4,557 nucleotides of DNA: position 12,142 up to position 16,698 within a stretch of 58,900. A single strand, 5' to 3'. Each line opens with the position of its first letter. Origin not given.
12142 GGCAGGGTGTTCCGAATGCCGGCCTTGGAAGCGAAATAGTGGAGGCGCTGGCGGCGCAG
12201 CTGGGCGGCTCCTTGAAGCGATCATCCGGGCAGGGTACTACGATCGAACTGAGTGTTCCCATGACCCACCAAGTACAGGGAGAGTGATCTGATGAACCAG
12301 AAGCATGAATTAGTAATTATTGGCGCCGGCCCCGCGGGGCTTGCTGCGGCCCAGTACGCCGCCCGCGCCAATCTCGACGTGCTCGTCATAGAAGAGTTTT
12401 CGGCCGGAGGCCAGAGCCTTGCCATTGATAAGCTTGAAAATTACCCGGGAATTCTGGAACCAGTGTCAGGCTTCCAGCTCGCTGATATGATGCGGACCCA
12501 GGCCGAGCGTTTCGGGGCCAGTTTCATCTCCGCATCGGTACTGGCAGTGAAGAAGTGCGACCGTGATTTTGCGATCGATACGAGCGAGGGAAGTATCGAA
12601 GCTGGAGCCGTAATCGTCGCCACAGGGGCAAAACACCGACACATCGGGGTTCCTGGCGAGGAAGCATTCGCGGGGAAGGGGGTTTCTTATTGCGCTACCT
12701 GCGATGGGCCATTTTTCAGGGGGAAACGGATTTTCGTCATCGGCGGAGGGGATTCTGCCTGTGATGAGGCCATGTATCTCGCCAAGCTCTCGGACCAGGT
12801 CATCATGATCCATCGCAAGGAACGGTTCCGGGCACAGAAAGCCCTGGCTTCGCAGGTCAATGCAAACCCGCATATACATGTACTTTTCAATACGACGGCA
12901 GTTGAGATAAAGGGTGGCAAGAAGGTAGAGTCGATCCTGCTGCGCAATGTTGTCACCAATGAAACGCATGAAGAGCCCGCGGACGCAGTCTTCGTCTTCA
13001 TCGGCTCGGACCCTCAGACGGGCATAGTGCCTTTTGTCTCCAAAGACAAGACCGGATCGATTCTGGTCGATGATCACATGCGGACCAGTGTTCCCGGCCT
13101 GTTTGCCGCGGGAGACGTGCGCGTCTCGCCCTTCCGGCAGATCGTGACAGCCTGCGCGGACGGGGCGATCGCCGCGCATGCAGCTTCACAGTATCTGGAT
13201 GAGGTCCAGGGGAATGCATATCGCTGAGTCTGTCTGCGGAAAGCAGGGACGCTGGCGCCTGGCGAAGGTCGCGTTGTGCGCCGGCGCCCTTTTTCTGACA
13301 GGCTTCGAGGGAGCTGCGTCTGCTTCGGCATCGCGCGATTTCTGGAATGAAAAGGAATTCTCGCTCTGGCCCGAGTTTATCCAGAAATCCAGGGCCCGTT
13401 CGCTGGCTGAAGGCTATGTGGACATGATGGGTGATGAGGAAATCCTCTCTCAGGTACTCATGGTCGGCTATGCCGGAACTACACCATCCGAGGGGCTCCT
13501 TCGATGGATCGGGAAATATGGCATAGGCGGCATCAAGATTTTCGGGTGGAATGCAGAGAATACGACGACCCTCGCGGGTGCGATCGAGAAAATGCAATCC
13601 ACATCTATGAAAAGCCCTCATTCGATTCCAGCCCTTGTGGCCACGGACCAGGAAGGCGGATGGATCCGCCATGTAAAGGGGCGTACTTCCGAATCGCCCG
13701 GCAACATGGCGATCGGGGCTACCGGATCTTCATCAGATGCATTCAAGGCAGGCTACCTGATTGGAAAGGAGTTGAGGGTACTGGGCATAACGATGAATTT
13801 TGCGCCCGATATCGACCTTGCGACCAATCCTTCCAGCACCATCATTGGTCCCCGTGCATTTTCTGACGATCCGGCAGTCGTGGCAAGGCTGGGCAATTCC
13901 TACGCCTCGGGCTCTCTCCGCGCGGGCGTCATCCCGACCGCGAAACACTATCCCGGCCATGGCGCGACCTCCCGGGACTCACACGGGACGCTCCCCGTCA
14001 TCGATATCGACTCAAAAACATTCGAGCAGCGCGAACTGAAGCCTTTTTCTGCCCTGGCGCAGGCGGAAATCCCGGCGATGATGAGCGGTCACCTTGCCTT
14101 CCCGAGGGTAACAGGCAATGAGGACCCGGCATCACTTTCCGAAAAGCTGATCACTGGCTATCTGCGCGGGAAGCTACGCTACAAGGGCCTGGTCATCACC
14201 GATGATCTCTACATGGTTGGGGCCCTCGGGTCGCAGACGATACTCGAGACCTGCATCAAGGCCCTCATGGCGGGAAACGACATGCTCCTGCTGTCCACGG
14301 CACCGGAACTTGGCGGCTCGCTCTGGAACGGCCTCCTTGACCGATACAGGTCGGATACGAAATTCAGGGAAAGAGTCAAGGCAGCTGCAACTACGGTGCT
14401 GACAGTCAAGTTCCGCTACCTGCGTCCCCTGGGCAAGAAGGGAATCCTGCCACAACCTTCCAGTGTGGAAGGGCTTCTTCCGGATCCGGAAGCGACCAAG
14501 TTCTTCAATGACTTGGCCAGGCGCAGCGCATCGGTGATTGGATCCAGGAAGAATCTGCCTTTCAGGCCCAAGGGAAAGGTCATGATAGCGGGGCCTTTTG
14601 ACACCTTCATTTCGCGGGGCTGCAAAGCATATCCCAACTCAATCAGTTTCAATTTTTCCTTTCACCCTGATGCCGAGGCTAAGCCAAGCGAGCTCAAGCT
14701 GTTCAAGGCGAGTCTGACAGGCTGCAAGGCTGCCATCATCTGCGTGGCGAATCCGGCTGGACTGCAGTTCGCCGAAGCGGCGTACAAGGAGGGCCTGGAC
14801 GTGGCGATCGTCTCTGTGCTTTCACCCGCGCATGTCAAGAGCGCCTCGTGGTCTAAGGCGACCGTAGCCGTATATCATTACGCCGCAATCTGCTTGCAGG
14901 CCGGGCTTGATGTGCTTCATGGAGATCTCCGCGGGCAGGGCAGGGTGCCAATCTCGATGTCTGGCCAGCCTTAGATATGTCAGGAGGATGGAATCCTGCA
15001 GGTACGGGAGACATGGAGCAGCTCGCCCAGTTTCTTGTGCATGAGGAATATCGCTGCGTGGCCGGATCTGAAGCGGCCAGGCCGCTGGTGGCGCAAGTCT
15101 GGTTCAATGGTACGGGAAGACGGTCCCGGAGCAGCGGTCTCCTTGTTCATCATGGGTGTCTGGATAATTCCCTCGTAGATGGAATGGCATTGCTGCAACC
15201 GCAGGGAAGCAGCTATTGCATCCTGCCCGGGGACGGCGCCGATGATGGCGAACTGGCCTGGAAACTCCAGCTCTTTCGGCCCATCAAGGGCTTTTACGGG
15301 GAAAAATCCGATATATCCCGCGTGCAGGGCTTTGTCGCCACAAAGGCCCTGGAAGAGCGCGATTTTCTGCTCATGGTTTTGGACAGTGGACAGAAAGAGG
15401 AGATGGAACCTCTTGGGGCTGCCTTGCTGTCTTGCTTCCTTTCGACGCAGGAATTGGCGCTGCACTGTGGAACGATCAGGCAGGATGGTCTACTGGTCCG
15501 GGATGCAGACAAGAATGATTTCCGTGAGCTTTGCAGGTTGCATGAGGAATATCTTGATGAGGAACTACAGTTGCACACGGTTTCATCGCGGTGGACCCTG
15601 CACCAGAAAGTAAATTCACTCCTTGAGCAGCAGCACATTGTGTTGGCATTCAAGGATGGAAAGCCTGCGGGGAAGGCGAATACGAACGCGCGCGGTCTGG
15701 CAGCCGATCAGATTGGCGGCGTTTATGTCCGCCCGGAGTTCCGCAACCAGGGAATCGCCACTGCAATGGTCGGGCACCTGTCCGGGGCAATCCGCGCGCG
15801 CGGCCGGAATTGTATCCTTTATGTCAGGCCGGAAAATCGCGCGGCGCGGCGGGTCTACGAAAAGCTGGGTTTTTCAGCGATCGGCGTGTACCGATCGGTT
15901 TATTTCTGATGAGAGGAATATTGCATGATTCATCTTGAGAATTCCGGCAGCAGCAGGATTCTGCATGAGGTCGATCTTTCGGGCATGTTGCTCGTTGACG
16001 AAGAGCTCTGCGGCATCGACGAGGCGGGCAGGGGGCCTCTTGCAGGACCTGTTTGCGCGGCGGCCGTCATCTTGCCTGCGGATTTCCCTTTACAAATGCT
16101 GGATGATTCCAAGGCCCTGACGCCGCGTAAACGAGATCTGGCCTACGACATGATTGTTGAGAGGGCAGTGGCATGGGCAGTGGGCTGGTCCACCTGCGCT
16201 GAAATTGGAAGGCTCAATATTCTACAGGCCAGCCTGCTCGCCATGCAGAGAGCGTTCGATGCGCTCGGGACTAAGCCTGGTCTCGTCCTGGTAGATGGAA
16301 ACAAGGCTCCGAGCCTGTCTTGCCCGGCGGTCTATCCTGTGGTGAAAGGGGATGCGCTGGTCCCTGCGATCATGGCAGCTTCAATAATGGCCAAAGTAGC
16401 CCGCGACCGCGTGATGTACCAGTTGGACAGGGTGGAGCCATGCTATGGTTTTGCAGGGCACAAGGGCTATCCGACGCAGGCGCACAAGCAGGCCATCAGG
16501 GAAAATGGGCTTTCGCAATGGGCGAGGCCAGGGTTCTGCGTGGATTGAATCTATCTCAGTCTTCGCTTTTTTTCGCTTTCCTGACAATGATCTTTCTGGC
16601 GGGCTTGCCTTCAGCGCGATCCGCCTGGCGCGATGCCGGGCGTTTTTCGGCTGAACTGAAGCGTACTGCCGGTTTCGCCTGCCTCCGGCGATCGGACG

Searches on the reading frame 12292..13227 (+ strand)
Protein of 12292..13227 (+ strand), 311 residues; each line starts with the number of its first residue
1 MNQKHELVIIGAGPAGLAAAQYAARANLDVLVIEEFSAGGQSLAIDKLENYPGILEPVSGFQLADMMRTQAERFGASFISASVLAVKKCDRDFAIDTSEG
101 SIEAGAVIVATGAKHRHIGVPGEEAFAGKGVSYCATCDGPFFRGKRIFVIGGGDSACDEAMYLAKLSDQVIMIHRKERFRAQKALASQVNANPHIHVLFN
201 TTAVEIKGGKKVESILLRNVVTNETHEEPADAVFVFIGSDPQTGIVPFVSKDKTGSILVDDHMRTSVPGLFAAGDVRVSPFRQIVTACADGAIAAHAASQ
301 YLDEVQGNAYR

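Call 94: search_protein_families(library=pfam, proteins=[window:12292-13227:+], max_evalue=0.00001)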
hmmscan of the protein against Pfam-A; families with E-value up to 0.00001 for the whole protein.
window:12292-13227:+ (311 aa): 10 families
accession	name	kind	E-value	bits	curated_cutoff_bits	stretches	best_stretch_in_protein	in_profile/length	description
PF07992.20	Pyr_redox_2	-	1.7e-49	169.2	26.1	1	6-291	2-291/291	Pyridine nucleotide-disulphide oxidoreductase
PF13738.12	Pyr_redox_3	-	4.3e-31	108.7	30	1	80-274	101-305/305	Pyridine nucleotide-disulphide oxidoreductase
PF00070.33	Pyr_redox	-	7.7e-18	65.2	22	1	146-218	1-80/82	Pyridine nucleotide-disulphide oxidoreductase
PF01266.30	DAO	-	1.1e-10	42.1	27.9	0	7-42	2-39/353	FAD dependent oxidoreductase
PF03486.20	HI0933_like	-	3.6e-10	40.1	50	0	6-44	2-40/244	HI0933-like protein Rossmann domain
PF00890.30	FAD_binding_2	-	1.3e-08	35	20.4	0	7-41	2-37/414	FAD binding domain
PF01134.28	GIDA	-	1.7e-08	34.4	22.1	0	7-34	2-29/391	Glucose inhibited division protein A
PF01946.23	Thi4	-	9.6e-07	28.7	26.2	0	5-40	18-55/235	Thi4 family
PF13450.12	NAD_binding_8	-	1.3e-06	29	21.9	1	9-35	1-27/68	NAD(P)-binding Rossmann-like domain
PF12831.13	FAD_oxidored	-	6.5e-06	26.1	27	0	7-40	2-36/416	FAD dependent oxidoreductase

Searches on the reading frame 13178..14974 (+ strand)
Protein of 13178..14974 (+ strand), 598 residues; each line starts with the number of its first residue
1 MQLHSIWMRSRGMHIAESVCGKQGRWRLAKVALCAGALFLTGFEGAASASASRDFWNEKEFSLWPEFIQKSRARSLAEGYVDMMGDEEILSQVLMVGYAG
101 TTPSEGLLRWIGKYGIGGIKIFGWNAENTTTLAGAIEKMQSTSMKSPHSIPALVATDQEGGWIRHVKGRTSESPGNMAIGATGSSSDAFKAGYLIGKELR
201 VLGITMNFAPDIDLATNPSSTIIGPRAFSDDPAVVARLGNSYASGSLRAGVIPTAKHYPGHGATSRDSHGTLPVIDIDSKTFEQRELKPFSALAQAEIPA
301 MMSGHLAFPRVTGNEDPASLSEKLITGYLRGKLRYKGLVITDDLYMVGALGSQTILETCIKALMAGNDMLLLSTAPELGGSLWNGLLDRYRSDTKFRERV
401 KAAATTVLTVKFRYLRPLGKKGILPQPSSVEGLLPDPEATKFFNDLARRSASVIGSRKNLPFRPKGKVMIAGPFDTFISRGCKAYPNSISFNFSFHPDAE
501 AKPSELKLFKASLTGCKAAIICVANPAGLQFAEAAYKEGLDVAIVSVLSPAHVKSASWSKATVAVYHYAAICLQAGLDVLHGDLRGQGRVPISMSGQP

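Call 95: search_protein_families(library=pfam, proteins=[window:13178-14974:+], max_evalue=0.00001)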
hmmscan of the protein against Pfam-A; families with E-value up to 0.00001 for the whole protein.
window:13178-14974:+ (598 aa): 1 family
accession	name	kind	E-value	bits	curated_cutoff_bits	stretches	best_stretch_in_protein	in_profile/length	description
PF00933.27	Glyco_hydro_3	-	5.6e-66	223.6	27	1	90-407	6-313/316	Glycosyl hydrolase family 3 N terminal domain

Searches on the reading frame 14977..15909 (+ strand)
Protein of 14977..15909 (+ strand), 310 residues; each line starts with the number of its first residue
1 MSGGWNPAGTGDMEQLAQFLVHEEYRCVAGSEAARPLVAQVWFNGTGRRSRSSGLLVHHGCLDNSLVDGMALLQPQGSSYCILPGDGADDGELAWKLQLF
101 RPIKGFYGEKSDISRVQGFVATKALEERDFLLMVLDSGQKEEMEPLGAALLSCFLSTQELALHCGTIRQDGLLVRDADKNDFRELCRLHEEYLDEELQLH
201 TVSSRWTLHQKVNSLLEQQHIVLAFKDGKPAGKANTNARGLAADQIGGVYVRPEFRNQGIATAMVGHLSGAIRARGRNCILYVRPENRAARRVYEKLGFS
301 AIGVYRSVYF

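Call 95: search_protein_families(library=pfam, proteins=[window:14977-15909:+], max_evalue=0.00001)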
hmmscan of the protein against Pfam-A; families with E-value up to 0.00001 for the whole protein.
window:14977-15909:+ (310 aa): 5 families
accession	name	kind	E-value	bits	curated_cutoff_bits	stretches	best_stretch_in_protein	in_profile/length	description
PF00583.31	Acetyltransf_1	-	1.3e-15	58.1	20.7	1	188-299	4-116/116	Acetyltransferase (GNAT) family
PF08445.16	FR47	-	1.4e-14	54.2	22.1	1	245-302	23-80/86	FR47-like protein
PF13508.13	Acetyltransf_7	-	1.4e-12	48.2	27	1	218-300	2-83/84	Acetyltransferase (GNAT) domain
PF13673.13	Acetyltransf_10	-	5.7e-11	42.9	23.6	1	204-303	18-111/128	Acetyltransferase (GNAT) domain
PF13527.13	Acetyltransf_9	-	4.4e-08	33.6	25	1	174-300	2-125/127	Acetyltransferase (GNAT) domain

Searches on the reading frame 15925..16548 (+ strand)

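Call 95: search_protein_families(library=pfam, proteins=[window:15925-16548:+], max_evalue=0.00001)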
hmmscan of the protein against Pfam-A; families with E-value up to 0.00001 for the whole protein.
window:15925-16548:+ (207 aa): 1 family
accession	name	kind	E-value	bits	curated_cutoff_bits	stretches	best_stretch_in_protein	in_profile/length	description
PF01351.25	RNase_HII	-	2.7e-33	116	25.8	1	29-200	1-192/199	Ribonuclease HII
